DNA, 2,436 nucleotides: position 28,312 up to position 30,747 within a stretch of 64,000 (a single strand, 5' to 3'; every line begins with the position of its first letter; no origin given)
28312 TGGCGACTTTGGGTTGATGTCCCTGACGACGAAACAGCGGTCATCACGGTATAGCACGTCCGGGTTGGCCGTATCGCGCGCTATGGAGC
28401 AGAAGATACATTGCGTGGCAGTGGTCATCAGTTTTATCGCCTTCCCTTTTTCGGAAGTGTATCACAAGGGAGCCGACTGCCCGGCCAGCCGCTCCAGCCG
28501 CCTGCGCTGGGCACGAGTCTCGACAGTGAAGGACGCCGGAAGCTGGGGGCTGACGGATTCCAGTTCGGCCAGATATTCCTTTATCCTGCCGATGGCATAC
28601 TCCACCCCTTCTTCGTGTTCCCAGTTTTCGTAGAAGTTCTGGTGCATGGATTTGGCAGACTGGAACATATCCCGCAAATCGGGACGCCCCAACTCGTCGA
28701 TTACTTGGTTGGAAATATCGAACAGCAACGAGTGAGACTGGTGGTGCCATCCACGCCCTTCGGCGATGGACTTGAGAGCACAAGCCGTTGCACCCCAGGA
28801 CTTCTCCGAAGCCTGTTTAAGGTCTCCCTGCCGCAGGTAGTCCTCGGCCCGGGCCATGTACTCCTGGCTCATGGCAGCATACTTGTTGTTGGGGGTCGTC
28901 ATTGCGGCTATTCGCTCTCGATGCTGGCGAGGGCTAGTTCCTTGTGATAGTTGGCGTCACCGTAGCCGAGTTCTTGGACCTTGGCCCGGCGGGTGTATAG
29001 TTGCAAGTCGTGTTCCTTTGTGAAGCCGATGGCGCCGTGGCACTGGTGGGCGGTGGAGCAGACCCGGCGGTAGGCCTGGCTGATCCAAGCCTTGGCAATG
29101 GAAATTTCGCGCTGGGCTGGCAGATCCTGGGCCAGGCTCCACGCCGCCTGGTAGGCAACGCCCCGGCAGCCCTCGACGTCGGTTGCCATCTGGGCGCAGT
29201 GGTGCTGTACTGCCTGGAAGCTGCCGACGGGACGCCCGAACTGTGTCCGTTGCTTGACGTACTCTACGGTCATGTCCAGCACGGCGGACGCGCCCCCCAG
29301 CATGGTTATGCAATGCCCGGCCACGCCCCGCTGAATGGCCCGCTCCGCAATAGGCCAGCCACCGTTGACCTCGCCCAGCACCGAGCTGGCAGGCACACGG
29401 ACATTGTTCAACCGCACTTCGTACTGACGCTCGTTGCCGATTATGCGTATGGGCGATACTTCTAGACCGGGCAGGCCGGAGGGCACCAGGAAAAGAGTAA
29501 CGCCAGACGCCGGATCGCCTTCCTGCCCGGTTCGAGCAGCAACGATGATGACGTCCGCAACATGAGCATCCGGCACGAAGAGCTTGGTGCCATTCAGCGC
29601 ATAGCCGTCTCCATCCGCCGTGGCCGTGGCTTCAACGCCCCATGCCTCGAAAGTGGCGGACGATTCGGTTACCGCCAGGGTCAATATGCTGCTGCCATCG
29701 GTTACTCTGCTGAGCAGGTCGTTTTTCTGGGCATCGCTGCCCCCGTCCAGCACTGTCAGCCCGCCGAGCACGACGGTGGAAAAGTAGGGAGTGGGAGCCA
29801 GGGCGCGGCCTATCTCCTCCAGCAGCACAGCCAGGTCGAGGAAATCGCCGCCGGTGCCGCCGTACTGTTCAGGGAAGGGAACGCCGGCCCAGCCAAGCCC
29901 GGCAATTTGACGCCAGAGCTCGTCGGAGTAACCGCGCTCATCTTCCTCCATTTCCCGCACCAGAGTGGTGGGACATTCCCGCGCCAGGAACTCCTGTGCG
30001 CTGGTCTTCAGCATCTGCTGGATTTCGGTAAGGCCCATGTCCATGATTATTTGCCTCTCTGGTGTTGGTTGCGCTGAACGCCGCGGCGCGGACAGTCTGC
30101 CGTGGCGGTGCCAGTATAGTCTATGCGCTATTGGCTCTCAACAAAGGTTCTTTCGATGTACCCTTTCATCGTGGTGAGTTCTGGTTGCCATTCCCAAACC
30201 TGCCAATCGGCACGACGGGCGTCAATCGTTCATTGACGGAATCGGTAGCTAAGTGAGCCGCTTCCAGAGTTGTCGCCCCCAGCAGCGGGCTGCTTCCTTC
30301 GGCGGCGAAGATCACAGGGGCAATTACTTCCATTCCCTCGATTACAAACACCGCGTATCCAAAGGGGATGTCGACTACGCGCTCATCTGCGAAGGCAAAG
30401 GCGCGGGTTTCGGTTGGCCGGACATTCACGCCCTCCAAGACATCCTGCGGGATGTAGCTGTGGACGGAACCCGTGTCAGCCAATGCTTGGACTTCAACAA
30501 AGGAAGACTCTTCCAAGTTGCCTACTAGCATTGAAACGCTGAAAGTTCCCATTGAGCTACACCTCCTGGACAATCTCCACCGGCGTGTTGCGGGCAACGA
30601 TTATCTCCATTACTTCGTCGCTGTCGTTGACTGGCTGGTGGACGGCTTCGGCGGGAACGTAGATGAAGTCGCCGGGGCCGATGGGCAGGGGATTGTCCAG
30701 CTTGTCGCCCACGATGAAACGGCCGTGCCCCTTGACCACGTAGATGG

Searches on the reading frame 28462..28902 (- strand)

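Call 51: search_protein_families(library=pfam, proteins=[window:28462-28902:-], max_evalue=0.001)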
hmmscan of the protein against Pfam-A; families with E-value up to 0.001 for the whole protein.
window:28462-28902:- (146 aa): 1 family
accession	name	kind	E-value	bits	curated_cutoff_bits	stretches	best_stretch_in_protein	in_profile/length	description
PF05942.16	PaREP1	-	3.7e-20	72.4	24.4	1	8-107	2-111/115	Archaeal PaREP1/PaREP8 family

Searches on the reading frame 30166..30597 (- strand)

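Call 51: search_protein_families(library=pfam, proteins=[window:30166-30597:-], max_evalue=0.001)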
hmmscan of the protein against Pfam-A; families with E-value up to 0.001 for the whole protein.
window:30166-30597:- (143 aa): 0 families

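Call 67: search_protein_families(library=ncbifam, proteins=[window:30166-30597:-], max_evalue=0.01)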
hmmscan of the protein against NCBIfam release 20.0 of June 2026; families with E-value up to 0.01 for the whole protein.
window:30166-30597:- (143 aa): 1 family
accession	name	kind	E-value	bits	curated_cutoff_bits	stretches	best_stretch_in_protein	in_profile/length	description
TIGR03698.1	clan_AA_DTGF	subfamily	8.8e-11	42.1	57.35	1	29-124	10-106/107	clan AA aspartic protease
